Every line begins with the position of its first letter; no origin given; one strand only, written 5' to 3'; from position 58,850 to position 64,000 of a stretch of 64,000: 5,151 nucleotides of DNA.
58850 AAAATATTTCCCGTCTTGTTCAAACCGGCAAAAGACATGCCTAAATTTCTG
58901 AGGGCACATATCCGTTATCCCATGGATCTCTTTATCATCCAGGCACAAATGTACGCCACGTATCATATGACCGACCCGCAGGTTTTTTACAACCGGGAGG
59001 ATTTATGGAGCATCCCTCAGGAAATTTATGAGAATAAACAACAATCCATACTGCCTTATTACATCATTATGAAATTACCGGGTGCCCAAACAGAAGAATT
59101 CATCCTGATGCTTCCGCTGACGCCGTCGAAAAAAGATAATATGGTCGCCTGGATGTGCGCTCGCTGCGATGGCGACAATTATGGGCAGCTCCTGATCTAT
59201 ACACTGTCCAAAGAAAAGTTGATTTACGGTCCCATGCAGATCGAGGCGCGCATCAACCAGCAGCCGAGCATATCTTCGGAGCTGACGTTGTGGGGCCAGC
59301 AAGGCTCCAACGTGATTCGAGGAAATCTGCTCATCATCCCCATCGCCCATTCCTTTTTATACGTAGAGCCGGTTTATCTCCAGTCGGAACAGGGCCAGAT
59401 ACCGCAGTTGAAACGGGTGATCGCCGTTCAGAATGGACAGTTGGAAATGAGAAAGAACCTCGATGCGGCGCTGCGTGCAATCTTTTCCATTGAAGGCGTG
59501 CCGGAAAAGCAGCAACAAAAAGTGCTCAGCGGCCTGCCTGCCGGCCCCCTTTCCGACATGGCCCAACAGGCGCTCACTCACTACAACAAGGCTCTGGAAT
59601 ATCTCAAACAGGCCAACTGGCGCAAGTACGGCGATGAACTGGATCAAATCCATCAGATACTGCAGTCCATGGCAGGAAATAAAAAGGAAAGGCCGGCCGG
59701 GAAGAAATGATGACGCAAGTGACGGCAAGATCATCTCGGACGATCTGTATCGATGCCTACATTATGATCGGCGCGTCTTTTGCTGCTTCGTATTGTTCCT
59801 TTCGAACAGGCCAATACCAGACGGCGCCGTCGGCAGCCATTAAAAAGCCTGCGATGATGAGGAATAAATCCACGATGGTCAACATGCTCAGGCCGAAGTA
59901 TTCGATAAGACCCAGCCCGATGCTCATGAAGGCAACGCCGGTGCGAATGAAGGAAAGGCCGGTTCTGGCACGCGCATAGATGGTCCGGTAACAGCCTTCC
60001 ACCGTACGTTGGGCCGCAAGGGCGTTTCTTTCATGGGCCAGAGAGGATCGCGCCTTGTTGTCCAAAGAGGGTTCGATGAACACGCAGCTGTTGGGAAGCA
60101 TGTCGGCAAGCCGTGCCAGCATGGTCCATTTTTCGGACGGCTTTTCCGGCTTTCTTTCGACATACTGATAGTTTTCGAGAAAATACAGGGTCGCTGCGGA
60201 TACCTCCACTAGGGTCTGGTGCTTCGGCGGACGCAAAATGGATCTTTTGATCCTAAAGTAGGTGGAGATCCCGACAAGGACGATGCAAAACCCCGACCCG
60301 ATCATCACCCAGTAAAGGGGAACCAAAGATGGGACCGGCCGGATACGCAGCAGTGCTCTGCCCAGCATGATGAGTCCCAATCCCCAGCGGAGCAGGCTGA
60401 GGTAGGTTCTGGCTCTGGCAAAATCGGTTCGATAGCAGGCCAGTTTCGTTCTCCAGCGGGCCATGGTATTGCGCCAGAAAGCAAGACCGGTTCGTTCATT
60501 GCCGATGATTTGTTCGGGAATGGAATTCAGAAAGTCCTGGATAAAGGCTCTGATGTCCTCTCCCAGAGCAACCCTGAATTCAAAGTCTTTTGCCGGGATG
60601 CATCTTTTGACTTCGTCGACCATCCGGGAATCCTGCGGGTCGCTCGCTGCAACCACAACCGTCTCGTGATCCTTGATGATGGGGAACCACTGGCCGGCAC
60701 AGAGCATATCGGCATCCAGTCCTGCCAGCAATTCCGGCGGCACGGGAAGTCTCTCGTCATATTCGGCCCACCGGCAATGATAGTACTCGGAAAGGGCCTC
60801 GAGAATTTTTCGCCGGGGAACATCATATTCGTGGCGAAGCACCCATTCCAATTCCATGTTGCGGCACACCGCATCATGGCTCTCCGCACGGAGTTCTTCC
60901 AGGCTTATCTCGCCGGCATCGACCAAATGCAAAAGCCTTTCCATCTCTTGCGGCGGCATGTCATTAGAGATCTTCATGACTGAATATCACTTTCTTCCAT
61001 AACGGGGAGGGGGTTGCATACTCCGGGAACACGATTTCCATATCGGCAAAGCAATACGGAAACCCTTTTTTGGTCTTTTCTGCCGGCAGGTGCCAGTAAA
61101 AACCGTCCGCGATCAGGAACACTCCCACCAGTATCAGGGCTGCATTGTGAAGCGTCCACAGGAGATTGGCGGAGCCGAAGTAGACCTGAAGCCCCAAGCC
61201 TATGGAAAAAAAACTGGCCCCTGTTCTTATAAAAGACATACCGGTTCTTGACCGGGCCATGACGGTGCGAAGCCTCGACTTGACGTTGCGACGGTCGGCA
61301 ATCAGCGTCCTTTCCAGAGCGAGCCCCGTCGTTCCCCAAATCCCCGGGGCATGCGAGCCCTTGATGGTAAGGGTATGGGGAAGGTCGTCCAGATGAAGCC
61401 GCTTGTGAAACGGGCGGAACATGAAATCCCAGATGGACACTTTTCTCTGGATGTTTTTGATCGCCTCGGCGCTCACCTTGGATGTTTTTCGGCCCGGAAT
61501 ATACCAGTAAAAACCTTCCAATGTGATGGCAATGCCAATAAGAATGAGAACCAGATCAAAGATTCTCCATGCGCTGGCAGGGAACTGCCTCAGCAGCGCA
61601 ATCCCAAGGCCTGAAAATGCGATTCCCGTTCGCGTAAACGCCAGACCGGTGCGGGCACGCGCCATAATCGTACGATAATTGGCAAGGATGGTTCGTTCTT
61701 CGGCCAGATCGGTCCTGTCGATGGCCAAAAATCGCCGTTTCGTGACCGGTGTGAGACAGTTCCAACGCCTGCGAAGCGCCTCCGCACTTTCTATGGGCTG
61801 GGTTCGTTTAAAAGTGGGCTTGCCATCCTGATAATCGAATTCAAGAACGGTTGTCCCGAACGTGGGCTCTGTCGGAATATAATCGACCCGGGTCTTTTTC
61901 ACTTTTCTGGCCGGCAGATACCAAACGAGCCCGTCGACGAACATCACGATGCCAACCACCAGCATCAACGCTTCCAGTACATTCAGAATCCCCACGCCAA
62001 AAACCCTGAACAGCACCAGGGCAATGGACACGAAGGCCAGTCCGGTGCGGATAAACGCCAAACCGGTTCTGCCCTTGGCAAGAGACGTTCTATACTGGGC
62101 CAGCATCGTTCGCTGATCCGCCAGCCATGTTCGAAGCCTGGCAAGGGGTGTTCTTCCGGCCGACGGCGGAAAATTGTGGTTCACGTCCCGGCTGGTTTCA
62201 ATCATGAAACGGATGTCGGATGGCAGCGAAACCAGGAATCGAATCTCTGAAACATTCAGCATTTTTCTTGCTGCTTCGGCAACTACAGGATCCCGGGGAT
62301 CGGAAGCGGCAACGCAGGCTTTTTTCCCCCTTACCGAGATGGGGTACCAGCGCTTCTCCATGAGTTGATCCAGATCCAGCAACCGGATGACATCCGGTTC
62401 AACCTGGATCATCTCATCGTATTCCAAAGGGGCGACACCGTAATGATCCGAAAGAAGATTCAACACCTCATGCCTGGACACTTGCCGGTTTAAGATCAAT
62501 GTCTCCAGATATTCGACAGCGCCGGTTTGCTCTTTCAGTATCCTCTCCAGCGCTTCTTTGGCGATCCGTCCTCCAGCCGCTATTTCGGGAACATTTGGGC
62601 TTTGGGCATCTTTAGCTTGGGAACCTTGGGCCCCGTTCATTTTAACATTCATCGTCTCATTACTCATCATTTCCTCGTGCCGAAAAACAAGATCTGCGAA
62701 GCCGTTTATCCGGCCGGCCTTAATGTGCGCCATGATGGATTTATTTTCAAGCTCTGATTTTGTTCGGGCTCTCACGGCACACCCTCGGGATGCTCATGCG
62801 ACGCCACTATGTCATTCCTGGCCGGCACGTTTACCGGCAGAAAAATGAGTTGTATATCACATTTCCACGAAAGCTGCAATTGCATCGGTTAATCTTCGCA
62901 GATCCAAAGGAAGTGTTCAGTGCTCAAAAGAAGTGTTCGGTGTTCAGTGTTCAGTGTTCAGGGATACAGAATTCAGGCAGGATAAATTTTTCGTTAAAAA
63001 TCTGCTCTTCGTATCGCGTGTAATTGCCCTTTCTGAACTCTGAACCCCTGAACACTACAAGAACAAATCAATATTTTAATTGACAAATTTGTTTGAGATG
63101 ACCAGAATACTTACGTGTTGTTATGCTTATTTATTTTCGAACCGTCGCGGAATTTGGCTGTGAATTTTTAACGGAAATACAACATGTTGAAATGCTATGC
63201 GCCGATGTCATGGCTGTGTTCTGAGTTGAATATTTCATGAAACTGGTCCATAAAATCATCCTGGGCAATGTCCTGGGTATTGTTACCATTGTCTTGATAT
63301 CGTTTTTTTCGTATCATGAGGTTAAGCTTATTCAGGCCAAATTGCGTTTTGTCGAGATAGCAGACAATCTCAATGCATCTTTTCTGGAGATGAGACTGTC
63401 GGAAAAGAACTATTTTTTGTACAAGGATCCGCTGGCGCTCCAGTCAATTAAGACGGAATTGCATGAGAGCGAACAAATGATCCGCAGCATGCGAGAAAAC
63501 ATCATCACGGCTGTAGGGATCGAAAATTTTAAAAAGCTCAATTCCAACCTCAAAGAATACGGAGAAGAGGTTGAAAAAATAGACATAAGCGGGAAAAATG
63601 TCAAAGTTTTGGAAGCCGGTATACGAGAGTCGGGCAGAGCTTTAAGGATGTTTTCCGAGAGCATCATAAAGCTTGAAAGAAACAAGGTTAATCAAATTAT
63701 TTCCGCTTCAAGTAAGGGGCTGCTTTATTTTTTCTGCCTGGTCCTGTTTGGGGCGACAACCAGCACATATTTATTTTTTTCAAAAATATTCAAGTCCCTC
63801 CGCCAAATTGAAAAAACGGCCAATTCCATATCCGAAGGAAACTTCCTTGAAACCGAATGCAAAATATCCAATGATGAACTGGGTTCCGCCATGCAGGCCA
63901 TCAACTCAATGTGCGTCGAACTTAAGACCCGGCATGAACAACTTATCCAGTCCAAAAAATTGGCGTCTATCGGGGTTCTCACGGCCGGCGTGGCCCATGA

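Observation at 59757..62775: Tandem paralogs fusing a T2SSE_N (MshEN-like) domain to repeated DUF202 membrane modules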

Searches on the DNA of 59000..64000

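Call 60: search_rna_families(source=window, start=59000, end=64000, threshold=evalue, max_evalue=1)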
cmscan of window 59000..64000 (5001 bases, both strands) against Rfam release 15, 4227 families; matches with E-value up to 1: 1.
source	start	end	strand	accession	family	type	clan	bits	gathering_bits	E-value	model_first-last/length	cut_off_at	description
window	62954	63055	+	RF03743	MIR7696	Gene; miRNA;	-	33.6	83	0.0011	1-88/88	no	MIR7696 microRNA precursor family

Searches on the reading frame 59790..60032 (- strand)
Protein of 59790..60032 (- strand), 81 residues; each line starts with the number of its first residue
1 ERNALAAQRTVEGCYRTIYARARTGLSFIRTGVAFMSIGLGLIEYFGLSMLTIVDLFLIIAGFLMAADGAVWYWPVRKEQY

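Call 54: search_protein_families(library=pfam, proteins=[window:59790-60032:-], max_evalue=1)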
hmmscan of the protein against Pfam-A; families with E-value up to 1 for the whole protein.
seq(81 aa): 2 families
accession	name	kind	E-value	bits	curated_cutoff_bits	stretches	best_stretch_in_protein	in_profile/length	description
PF02656.20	DUF202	-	2.7e-05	24.9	23.4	1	16-74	1-63/68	Domain of unknown function (DUF202)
PF16311.10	TMEM100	-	0.22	11.6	34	1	31-79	67-112/133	Transmembrane protein 100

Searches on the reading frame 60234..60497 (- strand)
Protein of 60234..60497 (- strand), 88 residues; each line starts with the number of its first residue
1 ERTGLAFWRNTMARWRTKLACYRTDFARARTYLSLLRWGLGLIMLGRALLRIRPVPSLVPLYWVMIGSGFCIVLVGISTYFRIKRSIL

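Call 54: search_protein_families(library=pfam, proteins=[window:60234-60497:-], max_evalue=1)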
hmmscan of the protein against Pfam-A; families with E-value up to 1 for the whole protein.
seq(88 aa): 3 families
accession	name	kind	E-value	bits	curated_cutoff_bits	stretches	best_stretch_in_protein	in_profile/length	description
PF02656.20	DUF202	-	5.6e-06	27.2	23.4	1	23-85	1-67/68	Domain of unknown function (DUF202)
PF14293.11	YWFCY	-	0.096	13.1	24.4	1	28-83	86-142/144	YWFCY protein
PF10176.14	NEDD4_Bsd2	-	0.24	12.1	24.7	1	61-86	98-123/130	NEDD4/Bsd2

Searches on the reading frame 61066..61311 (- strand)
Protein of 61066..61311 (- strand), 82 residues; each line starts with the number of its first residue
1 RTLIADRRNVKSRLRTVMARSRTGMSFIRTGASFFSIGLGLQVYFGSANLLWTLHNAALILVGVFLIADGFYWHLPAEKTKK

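Call 54: search_protein_families(library=pfam, proteins=[window:61066-61311:-], max_evalue=1)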
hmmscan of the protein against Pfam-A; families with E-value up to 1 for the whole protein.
seq(82 aa): 2 families
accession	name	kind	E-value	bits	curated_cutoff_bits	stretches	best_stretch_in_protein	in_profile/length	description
PF02656.20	DUF202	-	0.0002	22.2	23.4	1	15-68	1-56/68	Domain of unknown function (DUF202)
PF16237.10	DUF4896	-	0.067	13.5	25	1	56-72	6-22/44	Domain of unknown function (DUF4896)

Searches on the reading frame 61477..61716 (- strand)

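Call 54: search_protein_families(library=pfam, proteins=[window:61477-61716:-], max_evalue=1)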
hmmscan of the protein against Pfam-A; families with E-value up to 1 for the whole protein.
seq(80 aa): 1 family
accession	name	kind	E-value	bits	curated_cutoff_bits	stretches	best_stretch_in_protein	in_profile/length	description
PF02656.20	DUF202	-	4.8e-08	33.8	23.4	1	15-72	1-62/68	Domain of unknown function (DUF202)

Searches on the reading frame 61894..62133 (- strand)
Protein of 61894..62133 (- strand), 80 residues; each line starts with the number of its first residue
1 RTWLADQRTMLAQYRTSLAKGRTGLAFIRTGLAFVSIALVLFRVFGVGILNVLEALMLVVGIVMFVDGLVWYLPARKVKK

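Call 53: search_solved_structures(query=A3, max_evalue=10, show_alignments=5)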
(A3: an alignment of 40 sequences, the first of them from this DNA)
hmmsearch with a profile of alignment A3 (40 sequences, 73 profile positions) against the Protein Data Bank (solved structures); distinct sequences matched with E-value up to 10: 0.

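Call 54: search_protein_families(library=pfam, proteins=[window:61894-62133:-], max_evalue=1)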
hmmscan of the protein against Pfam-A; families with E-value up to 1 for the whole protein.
seq(80 aa): 2 families
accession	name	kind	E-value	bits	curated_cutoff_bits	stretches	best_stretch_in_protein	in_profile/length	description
PF02656.20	DUF202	-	6.1e-07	30.2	23.4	2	15-70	1-60/68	Domain of unknown function (DUF202)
PF11127.14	YgaP-like_TM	-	0.36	11.4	25.3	1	27-72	11-51/66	Inner membrane protein YgaP-like, transmembrane domain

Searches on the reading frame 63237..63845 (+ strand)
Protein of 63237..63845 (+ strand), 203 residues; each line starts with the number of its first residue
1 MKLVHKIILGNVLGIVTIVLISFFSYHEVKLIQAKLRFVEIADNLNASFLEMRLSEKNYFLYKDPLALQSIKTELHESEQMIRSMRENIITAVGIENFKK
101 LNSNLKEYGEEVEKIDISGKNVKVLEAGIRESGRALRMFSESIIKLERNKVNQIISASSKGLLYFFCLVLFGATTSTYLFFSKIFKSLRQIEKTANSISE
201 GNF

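Call 58: search_protein_families(library=pfam, proteins=[window:63237-63845:+], max_evalue=10)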
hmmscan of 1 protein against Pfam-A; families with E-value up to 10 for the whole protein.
seq(203 aa): 4 families
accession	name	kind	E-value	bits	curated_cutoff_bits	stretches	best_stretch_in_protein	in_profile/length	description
PF12729.13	4HB_MCP_1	-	0.009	16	27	1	1-115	2-128/181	Four helix bundle sensory module for signal transduction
PF18595.6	Nuf2_DHR10-like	-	0.023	15.2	28.4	1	68-149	4-86/117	Nuf2, DHR10-like domain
PF02185.22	HR1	-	0.23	11.9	33.1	1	122-153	35-66/67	Hr1 repeat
PF10112.14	Halogen_Hydrol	-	0.31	11.4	29.8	1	14-103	10-98/191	5-bromo-4-chloroindolyl phosphate hydrolysis protein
